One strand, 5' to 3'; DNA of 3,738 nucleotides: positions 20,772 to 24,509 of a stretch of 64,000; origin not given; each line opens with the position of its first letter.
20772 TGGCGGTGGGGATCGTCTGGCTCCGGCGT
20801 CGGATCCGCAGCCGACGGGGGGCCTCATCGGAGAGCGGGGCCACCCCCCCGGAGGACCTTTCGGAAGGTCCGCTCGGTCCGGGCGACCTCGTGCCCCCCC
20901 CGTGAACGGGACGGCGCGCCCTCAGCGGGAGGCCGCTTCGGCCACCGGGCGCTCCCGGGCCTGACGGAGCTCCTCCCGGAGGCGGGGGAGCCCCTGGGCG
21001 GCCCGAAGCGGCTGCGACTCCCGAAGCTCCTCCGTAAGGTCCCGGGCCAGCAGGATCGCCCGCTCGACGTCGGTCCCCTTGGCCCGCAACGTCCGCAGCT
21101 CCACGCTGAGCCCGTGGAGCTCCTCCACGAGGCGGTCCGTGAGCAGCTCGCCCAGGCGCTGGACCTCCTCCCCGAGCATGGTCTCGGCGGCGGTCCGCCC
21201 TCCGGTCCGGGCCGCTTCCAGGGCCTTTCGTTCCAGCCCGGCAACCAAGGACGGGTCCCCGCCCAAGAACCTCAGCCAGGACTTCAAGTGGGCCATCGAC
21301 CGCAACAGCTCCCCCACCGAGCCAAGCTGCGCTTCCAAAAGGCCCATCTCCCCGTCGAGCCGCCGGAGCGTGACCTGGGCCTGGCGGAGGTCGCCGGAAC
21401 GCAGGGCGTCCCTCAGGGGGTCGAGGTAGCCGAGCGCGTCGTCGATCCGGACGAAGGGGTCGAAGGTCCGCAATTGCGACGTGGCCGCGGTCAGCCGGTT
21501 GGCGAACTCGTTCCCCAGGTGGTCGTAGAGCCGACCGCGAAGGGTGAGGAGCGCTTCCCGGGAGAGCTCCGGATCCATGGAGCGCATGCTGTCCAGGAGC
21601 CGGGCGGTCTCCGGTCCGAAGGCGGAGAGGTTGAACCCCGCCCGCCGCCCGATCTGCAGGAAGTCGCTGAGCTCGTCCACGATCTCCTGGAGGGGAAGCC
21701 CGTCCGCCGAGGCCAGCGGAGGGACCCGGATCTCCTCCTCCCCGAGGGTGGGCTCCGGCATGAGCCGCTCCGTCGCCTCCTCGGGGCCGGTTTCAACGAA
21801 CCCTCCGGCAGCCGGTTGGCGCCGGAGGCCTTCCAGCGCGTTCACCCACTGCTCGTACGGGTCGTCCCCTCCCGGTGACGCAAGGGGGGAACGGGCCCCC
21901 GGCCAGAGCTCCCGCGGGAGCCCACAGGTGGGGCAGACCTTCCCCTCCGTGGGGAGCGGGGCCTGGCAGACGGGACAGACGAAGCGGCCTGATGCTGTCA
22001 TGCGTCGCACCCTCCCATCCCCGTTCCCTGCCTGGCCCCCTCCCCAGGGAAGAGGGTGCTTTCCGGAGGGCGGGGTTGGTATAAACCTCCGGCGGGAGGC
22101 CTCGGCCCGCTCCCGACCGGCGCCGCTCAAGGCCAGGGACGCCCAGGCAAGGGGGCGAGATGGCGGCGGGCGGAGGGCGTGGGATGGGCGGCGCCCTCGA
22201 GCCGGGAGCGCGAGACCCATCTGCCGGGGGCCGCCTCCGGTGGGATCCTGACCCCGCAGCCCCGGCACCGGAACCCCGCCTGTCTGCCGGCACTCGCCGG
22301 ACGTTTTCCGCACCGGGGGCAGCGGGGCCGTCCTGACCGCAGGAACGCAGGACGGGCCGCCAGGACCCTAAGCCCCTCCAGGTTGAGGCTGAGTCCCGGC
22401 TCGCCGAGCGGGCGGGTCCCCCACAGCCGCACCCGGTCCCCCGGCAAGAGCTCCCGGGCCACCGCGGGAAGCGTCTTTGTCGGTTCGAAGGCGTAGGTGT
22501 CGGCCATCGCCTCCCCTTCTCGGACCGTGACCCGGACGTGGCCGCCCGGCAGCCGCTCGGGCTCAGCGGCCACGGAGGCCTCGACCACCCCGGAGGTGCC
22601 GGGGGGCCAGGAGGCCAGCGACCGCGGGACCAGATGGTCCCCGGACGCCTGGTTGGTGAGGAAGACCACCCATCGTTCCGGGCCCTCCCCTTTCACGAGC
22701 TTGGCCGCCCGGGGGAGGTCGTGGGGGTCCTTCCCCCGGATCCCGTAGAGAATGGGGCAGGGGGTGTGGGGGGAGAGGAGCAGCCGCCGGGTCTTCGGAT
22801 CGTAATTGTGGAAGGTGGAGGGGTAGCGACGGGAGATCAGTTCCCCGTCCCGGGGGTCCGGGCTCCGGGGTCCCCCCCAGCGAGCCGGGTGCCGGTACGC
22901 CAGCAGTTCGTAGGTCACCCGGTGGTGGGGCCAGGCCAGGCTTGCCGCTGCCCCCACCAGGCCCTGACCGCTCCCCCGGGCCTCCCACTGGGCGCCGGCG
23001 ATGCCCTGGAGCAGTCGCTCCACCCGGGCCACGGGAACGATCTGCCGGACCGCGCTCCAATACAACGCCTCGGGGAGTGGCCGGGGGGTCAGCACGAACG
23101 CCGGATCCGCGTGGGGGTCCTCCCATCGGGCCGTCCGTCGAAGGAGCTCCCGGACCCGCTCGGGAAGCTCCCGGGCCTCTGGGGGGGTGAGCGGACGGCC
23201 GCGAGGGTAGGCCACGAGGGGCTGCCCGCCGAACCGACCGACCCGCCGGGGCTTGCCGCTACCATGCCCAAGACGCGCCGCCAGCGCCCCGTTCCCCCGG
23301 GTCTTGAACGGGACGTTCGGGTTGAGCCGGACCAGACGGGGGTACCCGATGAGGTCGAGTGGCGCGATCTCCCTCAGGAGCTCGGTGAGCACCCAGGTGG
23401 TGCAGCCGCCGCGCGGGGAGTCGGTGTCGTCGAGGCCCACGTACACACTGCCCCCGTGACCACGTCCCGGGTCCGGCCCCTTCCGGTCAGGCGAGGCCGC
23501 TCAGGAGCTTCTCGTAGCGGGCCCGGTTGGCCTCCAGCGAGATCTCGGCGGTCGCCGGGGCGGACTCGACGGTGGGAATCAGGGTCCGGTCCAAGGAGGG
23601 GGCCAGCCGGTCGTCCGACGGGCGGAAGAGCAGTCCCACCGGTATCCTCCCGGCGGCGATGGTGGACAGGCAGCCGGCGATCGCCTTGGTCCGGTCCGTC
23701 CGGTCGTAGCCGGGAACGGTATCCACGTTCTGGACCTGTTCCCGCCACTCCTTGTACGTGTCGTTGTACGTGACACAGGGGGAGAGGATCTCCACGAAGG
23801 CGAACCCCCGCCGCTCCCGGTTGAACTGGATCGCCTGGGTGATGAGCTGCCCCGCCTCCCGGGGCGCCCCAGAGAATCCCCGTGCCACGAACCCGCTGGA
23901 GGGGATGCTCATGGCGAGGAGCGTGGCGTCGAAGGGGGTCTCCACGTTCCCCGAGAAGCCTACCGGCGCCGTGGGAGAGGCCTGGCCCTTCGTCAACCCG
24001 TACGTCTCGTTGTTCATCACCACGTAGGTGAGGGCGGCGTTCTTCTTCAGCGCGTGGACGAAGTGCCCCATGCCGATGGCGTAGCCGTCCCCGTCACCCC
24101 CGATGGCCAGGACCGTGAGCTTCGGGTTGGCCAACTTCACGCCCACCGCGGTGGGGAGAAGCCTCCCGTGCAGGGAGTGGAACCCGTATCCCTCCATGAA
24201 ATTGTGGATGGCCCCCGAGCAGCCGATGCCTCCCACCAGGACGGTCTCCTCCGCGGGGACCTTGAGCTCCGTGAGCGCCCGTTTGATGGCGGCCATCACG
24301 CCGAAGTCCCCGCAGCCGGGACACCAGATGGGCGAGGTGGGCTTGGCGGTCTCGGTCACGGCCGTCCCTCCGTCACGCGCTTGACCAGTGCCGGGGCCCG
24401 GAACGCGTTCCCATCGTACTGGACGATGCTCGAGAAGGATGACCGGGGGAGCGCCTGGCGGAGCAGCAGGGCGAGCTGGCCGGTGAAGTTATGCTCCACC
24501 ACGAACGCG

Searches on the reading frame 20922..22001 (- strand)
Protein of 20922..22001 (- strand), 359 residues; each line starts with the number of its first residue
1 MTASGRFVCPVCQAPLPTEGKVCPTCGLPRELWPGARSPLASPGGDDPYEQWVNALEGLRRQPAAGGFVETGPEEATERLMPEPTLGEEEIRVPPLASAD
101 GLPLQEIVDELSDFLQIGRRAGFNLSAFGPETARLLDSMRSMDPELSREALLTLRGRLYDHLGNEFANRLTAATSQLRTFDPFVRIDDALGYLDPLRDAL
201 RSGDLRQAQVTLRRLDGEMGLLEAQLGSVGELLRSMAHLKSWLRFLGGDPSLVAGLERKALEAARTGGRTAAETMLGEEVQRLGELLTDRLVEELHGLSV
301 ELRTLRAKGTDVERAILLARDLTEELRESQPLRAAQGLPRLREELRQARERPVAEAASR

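Call 78: search_protein_families(library=pfam, proteins=[window:20922-22001:-], max_evalue=0.01)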
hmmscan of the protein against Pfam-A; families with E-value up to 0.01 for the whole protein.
window:20922-22001:- (359 aa): 2 families
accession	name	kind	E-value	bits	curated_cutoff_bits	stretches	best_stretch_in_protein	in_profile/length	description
PF18912.6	DZR_2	-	0.0022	18.2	27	1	3-30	18-46/56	Double zinc ribbon domain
PF12773.13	DZR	-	0.0054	17.3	27.3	1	8-27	26-45/45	Double zinc ribbon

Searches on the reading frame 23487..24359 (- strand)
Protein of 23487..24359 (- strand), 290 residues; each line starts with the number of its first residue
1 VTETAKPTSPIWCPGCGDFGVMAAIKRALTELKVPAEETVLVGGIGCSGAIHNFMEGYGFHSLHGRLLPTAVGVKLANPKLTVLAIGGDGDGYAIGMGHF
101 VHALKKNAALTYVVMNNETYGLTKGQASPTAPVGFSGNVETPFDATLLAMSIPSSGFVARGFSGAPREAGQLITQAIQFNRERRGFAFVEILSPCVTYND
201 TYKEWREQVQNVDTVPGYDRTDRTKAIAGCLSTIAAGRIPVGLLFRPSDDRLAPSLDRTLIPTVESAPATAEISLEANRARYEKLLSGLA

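Call 11: search_protein_families(library=pfam, proteins=[window:23487-24359:-], max_evalue=0.001)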
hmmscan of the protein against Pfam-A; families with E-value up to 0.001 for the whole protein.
window:23487-24359:- (290 aa): 2 families
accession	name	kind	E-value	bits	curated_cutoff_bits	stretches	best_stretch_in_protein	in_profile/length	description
PF02775.26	TPP_enzyme_C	-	1.9e-23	83.3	21.9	1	46-191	3-151/151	Thiamine pyrophosphate enzyme, C-terminal TPP binding domain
PF12367.13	PFO_beta_C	-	2.3e-05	24.8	24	1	195-247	1-52/66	Pyruvate ferredoxin oxidoreductase beta subunit C terminal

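Call 58: search_protein_families(library=ncbifam, proteins=[window:23487-24359:-], max_evalue=1e-10)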
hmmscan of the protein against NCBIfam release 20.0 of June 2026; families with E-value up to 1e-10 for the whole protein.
window:23487-24359:- (290 aa): 5 families
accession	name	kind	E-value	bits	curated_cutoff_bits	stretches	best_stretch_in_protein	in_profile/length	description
NF008820.0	PRK11866.1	equivalog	5.9e-79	265.4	402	1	5-270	10-271/287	2-oxoacid ferredoxin oxidoreductase subunit beta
TIGR02177.1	PorB_KorB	subfamily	4.3e-74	249.6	261.9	1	11-274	2-274/286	2-oxoacid:acceptor oxidoreductase, beta subunit, pyruvate/2-ketoisovalerate family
NF041171.1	Oxoac_fdxbeta_Archa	equivalog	3.2e-64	217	423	1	12-277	5-281/296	2-oxoacid:ferredoxin oxidoreductase subunit beta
NF008821.0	PRK11869.1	equivalog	2.2e-61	207.2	438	1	11-248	15-249/286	2-oxoacid ferredoxin oxidoreductase subunit beta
NF007207.0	PRK09628.1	equivalog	6.6e-43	147.3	364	1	11-212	17-219/277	2-oxoglutarate ferredoxin oxidoreductase subunit beta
